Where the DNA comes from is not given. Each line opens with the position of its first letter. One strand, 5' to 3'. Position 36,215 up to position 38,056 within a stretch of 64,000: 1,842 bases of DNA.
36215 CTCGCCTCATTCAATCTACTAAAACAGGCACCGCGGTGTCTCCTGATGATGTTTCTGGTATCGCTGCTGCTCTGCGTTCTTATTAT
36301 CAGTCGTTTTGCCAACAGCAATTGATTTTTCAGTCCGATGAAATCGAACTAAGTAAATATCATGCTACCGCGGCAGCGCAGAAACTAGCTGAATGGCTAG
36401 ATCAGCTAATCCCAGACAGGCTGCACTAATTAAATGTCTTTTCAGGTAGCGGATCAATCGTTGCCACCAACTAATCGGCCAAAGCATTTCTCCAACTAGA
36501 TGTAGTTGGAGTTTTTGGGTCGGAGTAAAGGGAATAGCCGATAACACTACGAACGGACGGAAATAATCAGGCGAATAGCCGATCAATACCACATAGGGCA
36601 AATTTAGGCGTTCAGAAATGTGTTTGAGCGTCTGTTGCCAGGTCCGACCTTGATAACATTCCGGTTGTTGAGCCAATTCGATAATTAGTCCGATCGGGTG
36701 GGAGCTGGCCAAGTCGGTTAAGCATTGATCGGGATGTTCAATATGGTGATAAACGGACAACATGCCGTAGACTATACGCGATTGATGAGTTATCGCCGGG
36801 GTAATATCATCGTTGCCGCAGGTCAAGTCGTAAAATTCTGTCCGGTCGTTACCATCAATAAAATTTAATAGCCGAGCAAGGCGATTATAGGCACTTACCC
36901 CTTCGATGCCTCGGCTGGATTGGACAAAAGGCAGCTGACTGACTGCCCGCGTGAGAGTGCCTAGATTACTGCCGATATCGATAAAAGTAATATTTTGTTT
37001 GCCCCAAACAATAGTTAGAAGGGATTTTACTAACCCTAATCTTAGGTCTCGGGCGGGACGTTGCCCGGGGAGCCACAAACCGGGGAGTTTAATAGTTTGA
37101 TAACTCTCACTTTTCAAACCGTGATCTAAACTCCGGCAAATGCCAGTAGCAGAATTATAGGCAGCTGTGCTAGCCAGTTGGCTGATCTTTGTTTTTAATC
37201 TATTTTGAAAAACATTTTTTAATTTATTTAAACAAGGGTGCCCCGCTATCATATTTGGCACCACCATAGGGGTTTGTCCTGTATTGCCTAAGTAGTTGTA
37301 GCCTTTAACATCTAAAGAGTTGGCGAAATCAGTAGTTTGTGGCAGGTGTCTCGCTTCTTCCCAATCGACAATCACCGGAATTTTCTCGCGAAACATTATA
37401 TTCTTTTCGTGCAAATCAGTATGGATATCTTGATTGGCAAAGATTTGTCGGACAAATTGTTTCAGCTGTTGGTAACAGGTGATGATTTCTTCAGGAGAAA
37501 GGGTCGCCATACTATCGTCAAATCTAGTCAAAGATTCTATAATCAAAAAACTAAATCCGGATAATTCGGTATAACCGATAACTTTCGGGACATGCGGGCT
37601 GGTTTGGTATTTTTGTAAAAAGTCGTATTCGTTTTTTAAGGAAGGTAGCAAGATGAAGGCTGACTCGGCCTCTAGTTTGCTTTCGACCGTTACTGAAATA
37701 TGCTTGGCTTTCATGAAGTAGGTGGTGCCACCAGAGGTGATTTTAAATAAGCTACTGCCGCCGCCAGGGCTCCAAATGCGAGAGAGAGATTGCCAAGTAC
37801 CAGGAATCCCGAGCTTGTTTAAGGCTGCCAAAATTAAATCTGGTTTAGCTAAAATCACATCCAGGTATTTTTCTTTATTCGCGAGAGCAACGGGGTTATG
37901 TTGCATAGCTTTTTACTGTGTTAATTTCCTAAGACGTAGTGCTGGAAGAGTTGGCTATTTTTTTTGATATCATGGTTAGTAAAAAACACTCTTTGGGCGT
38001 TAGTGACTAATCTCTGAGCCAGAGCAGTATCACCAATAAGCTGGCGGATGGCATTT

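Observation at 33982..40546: Three unusual fusion enzymes in one locus (toroid-GT, kinase-FkbM methyltransferase, P-loop-methyltransferase)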

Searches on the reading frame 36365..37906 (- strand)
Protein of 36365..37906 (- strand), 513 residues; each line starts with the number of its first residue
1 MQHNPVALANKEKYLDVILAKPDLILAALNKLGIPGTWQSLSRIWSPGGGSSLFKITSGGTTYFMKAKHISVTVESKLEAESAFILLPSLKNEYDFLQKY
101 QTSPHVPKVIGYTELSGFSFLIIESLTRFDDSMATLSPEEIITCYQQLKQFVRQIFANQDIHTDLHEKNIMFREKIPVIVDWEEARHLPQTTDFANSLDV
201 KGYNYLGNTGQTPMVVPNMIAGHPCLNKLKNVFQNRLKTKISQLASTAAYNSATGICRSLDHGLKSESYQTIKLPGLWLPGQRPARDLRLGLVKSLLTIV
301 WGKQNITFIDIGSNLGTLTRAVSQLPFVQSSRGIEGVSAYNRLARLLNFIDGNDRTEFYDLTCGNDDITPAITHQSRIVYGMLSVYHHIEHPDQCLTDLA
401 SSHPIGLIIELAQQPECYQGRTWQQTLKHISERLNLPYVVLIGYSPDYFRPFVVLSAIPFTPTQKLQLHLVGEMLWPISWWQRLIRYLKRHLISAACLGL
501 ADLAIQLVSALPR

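Call 4: search_protein_families(library=pfam, proteins=[window:36365-37906:-], max_evalue=0.1)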
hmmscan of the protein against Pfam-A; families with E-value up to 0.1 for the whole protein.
window:36365-37906:- (513 aa): 7 families
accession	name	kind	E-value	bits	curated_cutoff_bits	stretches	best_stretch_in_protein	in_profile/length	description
PF01636.29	APH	-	5.5e-08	33.3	23.2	1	160-199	170-211/239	Phosphotransferase enzyme family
PF00069.31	Pkinase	-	2.1e-05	24.5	31.7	1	48-193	10-153/263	Protein kinase domain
PF01163.29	RIO1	-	0.00024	21.2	22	1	85-183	50-149/187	RIO domain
PF19974.5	TCAD9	-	0.0016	18.1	40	1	159-195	298-335/429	Ternary complex associated domain 9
PF03109.22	ABC1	-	0.041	13.4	22.9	1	106-175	132-203/244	ABC1 atypical kinase-like domain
PF01633.27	Choline_kinase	-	0.057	13.2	29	1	137-205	140-211/300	Choline/ethanolamine kinase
PF13575.12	DUF4135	-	0.057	13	29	1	162-219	150-207/378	Domain of unknown function (DUF4135)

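Call 5: search_protein_families(library=ncbifam, proteins=[window:36365-37906:-], max_evalue=0.1)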
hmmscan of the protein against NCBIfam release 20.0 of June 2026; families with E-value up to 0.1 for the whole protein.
window:36365-37906:- (513 aa): 7 families
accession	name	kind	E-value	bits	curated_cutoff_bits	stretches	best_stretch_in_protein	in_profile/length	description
NF038151.1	lanthi_synth_III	equivalog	6.8e-07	28.1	575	1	90-192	270-390/833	class III lanthionine synthetase LanKC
NF002475.0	PRK01723.1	equivalog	0.001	18.2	142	1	121-187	124-192/241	3-deoxy-D-manno-octulosonic acid kinase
NF041310.1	Prot_Kin_Rio1_Halo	equivalog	0.003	17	480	1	120-194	170-249/273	serine/threonine-protein kinase Rio1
NF008738.0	PRK11768.1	equivalog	0.005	16.2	194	1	147-194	185-232/327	serine/threonine protein kinase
NF041645.1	prot_kin_PA4780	equivalog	0.0065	15.8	350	1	135-184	139-188/274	PA4780 family RIO1-like protein kinase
NF038150.1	lanthi_synth_IV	equivalog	0.02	13.2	650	1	90-186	239-346/851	class IV lanthionine synthetase LanL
TIGR02721.1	ycfN_thiK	equivalog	0.049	12.8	299.45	0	141-186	128-174/256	thiamine kinase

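Call 8: find_homologous_proteins(query=window:36365-37906:-)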
Query window:36365-37906:- (513 aa): 2 proteins with E <= 0.001 among 8000 candidates.
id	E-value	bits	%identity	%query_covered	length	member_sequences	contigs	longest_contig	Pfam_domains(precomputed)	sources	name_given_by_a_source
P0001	0.0e+0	1180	100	100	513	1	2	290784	PF00069.32,PF01636.30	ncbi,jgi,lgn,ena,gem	ncbi:MAG: phosphotransferase [Patescibacteria group bacterium]|jgi:hypothetical protein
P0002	4.6e-161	555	50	96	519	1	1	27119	PF01636.30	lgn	-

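Call 10: find_encoding_contigs(protein=P0002, flank=10000, max_places=4)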
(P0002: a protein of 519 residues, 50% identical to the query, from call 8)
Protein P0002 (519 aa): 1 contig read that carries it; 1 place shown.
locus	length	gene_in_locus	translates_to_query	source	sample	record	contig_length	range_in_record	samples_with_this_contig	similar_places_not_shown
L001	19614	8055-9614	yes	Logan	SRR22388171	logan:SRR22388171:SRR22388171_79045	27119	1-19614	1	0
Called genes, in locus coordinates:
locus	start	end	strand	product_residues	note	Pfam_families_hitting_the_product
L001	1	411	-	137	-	?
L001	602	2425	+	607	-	PF02543:Carbam_trans_N, PF16861:Carbam_trans_C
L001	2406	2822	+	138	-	PF19588:SxtJ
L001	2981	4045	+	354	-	PF16822:ALGX (faint)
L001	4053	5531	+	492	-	PF01943:Polysacc_synt, PF13440:Polysacc_synt_3, PF03023:MurJ, PF07758:DUF1614 (weak)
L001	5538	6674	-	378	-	PF13439:Glyco_transf_4, PF13579:Glyco_trans_4_4, PF20706:GT4-conflict (weak), PF00534:Glycos_transf_1, PF13692:Glyco_trans_1_4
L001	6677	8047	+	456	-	-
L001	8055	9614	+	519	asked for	PF01636:APH (faint)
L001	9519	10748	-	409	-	PF13439:Glyco_transf_4, PF13579:Glyco_trans_4_4 (weak), PF00534:Glycos_transf_1, PF13692:Glyco_trans_1_4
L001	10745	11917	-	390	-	PF13243:SQHop_cyclase_C (faint), PF09492:Pec_lyase (faint), PF07944:Beta-AFase-like_GH127_cat (weak), PF25840:Ulvan_lyase_N (faint)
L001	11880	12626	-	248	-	PF01209:Ubie_methyltran, PF13489:Methyltransf_23, PF08241:Methyltransf_11, PF08242:Methyltransf_12, PF13649:Methyltransf_25, PF13847:Methyltransf_31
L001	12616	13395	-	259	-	PF04991:LicD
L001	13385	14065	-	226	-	PF00224:PK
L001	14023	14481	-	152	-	PF01467:CTP_transf_like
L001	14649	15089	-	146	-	-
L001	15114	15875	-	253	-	-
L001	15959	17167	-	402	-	PF02350:Epimerase_2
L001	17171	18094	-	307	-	PF01370:Epimerase, PF04321:RmlD_sub_bind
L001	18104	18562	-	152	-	PF00908:dTDP_sugar_isom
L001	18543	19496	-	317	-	PF01073:3Beta_HSD (weak), PF01370:Epimerase, PF04321:RmlD_sub_bind, PF16363:GDP_Man_Dehyd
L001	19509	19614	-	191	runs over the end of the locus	-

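Call 14: search_solved_structures(query=A1, max_evalue=10, show_alignments=2)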
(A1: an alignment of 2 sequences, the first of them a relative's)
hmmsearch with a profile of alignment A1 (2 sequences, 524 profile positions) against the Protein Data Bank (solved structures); distinct sequences matched with E-value up to 10: 30.
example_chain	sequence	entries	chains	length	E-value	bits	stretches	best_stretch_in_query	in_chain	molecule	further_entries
4d2s_A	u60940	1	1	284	0.00019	23.4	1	28-207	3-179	DUAL SPECIFICITY PROTEIN KINASE TTK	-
3cek_A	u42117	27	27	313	0.00021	23.3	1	30-207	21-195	Dual specificity protein kinase TTK | Dual specificity protein kinase TTK or monopolar spindle 1 kinase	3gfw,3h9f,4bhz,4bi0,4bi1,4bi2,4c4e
5n7v_A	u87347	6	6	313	0.00021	23.3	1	30-207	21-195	Dual specificity protein kinase TTK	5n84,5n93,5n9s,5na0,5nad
5ljj_A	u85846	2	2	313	0.00021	23.3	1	30-207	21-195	Dual specificity protein kinase TTK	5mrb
3hmn_A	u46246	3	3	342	0.00022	23.2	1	27-207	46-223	Dual specificity protein kinase TTK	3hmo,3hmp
5ntt_A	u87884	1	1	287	0.00023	23.1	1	30-207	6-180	Dual specificity protein kinase TTK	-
5ap6_A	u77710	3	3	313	0.00024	23.1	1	30-207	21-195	DUAL SPECIFICITY PROTEIN KINASE TTK | MONOPOLAR SPINDLE KINASE 1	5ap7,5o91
2zmd_A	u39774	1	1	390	0.00027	22.9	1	27-207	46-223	Dual specificity protein kinase TTK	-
5eh0_A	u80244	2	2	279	0.00028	22.8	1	31-207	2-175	Dual specificity protein kinase TTK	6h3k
2zmc_A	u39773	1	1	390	0.00031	22.7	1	27-207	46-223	Dual specificity protein kinase TTK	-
6gvj_A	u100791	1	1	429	0.00042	22.3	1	27-207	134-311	Dual specificity protein kinase TTK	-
2x9e_A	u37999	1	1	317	0.00047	22.1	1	31-207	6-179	DUAL SPECIFICITY PROTEIN KINASE TTK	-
6tn9_A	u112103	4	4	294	0.00047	22.1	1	32-207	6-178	Dual specificity protein kinase TTK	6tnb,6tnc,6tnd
6b4w_A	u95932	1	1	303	0.00056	21.9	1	32-207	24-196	Dual specificity protein kinase TTK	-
6n6o_A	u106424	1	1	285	0.00057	21.8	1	32-207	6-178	Dual specificity protein kinase TTK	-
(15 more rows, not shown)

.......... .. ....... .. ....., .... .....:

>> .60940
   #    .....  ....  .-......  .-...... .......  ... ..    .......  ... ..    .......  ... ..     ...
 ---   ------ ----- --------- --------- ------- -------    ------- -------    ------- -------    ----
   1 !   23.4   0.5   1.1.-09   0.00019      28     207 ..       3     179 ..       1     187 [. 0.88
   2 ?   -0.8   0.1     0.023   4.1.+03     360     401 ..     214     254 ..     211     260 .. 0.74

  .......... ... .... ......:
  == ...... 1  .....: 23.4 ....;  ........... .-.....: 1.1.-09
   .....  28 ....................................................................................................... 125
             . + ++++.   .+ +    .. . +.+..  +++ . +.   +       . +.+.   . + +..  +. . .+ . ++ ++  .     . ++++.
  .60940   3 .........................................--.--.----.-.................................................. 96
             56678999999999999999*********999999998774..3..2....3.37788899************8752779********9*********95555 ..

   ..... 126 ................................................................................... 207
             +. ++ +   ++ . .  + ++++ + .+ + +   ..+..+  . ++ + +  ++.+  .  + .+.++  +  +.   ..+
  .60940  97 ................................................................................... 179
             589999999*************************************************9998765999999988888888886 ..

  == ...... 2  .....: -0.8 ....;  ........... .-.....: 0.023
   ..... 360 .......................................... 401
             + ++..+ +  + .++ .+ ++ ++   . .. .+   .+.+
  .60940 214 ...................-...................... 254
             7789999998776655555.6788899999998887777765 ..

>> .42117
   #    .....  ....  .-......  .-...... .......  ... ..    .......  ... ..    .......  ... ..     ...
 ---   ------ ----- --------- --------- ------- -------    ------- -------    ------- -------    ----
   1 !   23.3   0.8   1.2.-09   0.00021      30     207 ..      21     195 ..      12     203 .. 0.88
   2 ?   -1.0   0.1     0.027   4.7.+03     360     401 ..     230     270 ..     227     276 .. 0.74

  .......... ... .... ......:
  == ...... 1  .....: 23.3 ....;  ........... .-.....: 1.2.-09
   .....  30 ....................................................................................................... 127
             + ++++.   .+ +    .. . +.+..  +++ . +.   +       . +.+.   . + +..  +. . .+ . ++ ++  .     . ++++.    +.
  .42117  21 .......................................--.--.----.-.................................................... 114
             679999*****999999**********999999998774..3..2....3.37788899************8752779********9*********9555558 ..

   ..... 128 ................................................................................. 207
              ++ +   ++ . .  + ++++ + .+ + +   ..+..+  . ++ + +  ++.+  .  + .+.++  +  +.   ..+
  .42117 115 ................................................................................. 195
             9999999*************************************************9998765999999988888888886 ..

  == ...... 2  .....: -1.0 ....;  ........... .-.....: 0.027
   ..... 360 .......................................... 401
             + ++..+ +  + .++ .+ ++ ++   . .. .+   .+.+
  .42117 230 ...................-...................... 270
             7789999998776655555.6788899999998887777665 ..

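Call 19: search_protein_representatives(alignment_id=A1)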
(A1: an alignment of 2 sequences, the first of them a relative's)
Query: 2 sequences, 524 profile positions. Proteins with E-value up to 0.001 (for the whole library): 95; up to 1e-10: 68; up to 1e-30: 55. The best 95 are listed.
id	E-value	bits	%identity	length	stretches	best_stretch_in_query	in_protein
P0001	0.0e+00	1062.8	-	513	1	1-515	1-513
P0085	1.8e-123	429.4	-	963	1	1-460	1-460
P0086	5.4e-121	421.2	-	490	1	1-461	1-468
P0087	4.1e-118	411.7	-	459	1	1-457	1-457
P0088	1.2e-115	403.6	-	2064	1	1-458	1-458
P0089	2.2e-114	399.5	-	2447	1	1-461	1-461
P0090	5.9e-113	394.7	-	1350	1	1-462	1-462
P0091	5.6e-112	391.5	-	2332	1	20-461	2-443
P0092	3.5e-111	388.9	-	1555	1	1-460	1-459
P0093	3.5e-102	359.2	-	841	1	1-460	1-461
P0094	1.5e-101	357.1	-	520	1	3-472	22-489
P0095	1.0e-99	351.0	-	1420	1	1-459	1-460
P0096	8.9e-99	347.9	-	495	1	1-462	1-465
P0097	2.2e-97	343.3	-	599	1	1-463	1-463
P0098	2.2e-96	340.0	-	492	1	1-490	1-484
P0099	3.6e-96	339.3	-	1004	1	1-467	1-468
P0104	2.2e-94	333.4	-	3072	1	1-459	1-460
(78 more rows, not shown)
